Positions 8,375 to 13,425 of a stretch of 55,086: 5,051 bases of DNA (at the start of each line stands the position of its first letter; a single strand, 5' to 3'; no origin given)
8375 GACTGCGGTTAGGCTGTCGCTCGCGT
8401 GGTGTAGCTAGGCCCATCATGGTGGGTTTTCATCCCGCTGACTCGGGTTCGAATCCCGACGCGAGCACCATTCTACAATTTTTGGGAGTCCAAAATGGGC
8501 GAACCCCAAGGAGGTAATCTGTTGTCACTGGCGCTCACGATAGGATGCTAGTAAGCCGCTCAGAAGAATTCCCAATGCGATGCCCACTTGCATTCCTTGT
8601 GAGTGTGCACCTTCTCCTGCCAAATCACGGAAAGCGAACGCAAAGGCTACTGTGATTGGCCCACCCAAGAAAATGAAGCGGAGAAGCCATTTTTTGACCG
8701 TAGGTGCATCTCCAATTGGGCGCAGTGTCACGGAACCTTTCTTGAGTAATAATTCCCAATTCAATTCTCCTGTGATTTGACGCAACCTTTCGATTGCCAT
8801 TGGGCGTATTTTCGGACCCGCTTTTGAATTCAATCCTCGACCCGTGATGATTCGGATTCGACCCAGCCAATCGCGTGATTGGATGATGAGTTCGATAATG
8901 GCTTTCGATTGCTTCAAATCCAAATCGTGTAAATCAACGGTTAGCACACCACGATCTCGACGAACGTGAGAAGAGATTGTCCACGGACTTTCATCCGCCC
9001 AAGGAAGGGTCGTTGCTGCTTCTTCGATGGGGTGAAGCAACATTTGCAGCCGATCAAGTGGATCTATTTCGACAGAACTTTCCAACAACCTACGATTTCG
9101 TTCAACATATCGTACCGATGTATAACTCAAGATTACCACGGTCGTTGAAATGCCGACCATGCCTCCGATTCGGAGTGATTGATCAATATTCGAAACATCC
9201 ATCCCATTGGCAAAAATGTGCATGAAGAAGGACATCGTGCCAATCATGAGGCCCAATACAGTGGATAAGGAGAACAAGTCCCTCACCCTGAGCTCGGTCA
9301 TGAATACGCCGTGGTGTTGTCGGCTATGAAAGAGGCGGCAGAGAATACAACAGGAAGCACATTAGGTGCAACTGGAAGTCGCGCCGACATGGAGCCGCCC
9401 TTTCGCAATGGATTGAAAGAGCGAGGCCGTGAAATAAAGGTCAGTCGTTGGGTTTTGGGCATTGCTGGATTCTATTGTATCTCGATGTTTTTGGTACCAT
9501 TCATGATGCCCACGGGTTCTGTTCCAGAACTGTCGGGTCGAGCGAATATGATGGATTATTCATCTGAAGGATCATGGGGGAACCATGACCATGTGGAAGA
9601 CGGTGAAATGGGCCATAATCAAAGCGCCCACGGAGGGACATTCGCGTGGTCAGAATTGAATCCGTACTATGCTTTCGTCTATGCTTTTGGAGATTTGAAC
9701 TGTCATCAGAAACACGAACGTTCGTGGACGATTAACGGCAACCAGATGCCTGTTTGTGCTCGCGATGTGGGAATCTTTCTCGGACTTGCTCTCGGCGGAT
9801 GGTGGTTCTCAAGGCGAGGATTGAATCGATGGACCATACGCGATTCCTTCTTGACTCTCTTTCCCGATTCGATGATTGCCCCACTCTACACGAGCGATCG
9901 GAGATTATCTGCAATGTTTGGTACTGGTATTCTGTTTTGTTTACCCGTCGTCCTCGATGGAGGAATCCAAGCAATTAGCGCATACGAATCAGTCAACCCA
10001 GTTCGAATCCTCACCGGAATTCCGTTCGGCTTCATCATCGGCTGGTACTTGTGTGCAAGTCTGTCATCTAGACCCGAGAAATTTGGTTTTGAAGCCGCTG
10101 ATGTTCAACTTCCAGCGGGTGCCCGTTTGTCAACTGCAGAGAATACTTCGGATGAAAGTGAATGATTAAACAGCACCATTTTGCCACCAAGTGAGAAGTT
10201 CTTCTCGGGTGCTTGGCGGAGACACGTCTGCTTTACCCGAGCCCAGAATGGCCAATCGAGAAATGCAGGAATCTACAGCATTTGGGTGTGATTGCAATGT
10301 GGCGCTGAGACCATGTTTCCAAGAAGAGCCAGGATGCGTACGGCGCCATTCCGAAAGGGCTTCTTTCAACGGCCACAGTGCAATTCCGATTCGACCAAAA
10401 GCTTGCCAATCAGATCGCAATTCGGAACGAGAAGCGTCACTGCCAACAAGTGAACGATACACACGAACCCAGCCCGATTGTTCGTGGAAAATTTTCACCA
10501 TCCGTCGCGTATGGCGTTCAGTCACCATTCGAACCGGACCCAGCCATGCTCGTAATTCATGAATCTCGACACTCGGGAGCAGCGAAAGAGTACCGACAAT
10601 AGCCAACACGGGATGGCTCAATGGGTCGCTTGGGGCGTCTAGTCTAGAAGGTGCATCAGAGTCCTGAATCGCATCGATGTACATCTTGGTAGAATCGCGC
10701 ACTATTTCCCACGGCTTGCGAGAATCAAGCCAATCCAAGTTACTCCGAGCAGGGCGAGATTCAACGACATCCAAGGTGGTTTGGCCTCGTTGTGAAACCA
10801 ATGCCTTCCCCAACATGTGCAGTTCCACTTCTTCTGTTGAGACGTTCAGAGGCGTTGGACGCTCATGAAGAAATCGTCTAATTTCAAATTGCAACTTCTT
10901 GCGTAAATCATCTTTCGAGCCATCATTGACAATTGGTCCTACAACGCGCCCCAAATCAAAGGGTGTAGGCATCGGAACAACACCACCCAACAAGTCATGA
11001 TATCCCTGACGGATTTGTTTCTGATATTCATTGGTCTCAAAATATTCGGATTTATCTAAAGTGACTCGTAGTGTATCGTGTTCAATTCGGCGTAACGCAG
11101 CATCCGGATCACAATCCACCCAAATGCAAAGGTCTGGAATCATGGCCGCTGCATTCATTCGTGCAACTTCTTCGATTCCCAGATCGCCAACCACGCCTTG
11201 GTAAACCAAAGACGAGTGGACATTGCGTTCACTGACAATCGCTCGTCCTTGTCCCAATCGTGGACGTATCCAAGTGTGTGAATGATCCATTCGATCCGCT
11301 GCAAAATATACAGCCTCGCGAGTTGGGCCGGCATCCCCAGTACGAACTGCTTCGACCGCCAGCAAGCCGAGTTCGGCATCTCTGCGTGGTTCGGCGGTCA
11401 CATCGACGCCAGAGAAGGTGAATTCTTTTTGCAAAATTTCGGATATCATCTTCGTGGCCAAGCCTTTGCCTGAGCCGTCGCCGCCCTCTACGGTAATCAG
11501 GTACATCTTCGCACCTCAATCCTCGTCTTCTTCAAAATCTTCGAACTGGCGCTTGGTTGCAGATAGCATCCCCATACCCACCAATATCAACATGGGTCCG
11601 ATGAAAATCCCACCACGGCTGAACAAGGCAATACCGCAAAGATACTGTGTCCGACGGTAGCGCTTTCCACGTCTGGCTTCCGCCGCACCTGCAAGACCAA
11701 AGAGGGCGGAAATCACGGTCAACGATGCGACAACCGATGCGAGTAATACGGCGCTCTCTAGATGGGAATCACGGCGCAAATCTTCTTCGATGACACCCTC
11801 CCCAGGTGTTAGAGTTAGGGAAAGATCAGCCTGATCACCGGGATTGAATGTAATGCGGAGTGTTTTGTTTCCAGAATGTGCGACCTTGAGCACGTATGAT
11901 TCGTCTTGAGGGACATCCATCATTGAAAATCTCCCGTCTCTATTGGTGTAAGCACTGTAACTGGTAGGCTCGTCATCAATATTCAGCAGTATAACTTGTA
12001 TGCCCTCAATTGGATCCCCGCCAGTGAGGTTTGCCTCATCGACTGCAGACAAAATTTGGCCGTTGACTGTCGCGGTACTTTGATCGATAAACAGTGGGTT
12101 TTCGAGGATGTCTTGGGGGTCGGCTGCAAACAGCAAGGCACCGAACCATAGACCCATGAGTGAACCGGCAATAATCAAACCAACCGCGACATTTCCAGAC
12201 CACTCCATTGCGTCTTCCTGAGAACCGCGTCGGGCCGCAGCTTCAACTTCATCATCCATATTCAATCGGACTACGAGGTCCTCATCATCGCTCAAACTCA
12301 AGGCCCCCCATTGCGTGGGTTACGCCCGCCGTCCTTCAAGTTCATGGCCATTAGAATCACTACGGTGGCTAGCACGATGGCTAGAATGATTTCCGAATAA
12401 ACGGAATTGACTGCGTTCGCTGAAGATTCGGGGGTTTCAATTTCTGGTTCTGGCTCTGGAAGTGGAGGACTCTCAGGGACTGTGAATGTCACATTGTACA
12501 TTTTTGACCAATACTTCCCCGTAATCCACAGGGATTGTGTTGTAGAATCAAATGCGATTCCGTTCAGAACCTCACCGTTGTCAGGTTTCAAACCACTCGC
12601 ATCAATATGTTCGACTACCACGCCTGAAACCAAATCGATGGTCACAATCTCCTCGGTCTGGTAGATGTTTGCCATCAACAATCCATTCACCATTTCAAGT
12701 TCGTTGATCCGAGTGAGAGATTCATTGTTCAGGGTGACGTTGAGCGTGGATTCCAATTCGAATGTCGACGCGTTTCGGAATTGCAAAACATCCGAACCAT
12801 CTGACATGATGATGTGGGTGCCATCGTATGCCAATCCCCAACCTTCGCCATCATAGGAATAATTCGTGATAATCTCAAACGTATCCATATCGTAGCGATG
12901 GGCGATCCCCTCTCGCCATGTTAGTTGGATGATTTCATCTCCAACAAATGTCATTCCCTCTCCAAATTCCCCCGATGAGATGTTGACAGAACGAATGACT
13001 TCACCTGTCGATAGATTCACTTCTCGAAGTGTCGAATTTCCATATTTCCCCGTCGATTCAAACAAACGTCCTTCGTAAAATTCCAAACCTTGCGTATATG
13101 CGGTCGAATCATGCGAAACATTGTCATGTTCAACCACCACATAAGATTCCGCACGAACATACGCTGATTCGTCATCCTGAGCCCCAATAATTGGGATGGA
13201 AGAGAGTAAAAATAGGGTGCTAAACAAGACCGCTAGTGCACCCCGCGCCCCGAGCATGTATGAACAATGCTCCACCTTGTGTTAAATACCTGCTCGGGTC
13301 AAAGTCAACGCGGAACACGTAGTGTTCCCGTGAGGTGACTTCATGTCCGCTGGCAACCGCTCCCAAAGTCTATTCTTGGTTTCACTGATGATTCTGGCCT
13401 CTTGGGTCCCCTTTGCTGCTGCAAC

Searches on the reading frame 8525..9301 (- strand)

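Call 6: search_protein_families(library=pfam, proteins=[window:8525-9301:-], max_evalue=0.001)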
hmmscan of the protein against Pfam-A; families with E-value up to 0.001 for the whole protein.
window:8525-9301:- (258 aa): 0 families

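Call 83: search_protein_families(library=pfam, proteins=[window:8525-9301:-], max_evalue=0.01)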
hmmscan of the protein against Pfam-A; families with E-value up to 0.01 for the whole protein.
window:8525-9301:- (258 aa): 1 family
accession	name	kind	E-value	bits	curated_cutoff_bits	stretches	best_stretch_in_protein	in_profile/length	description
PF10247.14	Romo1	-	0.0066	17.3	27.6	0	38-74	5-41/66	Reactive mitochondrial oxygen species modulator 1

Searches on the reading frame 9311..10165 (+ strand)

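Call 6: search_protein_families(library=pfam, proteins=[window:9311-10165:+], max_evalue=0.001)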
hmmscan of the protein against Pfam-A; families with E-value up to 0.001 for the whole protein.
window:9311-10165:+ (284 aa): 1 family
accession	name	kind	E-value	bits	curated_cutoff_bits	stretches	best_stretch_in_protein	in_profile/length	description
PF09858.14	DUF2085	-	5.8e-22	78.4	25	1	131-245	1-89/90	Predicted membrane protein (DUF2085)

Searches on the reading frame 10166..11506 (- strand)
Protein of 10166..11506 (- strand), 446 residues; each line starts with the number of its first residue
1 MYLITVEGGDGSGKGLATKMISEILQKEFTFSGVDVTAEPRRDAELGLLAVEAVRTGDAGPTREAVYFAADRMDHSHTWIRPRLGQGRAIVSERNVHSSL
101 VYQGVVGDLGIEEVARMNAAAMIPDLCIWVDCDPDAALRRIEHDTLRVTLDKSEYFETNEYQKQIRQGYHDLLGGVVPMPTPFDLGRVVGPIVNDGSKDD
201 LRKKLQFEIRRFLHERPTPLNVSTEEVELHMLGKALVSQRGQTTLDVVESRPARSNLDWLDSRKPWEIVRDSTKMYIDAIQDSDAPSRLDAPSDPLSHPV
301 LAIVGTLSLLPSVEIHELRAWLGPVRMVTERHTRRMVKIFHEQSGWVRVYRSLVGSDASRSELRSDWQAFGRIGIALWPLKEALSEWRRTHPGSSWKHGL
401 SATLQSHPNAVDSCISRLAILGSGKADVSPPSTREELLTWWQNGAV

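Call 6: search_protein_families(library=pfam, proteins=[window:10166-11506:-], max_evalue=0.001)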
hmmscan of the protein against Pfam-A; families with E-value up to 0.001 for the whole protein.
window:10166-11506:- (446 aa): 1 family
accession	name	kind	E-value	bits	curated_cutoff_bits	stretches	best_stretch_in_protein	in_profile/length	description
PF02223.23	Thymidylate_kin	-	1e-25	90.9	27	1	6-173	1-163/185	Thymidylate kinase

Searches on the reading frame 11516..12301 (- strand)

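Call 6: search_protein_families(library=pfam, proteins=[window:11516-12301:-], max_evalue=0.001)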
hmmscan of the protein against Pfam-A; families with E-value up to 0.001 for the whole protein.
window:11516-12301:- (261 aa): 3 families
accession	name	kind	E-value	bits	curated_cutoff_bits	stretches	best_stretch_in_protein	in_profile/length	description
PF13620.12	CarboxypepD_reg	-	9e-10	39.2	32.3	1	94-165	10-82/82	Carboxypeptidase regulatory-like domain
PF09430.16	EMC7_beta-sandw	-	0.00018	22.1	26.6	1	99-145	8-50/122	ER membrane protein complex subunit 7, beta-sandwich domain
PF13715.12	CarbopepD_reg_2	-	0.00018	21.9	32.2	1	95-163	11-75/88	CarboxypepD_reg-like domain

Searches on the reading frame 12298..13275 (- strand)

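Call 6: search_protein_families(library=pfam, proteins=[window:12298-13275:-], max_evalue=0.001)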
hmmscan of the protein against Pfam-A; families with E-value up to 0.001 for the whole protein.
window:12298-13275:- (325 aa): 1 family
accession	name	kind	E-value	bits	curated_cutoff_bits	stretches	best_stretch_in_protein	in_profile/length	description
PF05096.18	Glu_cyclase_2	-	3.4e-77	259.7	22.3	1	39-264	19-249/249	Glutamine cyclotransferase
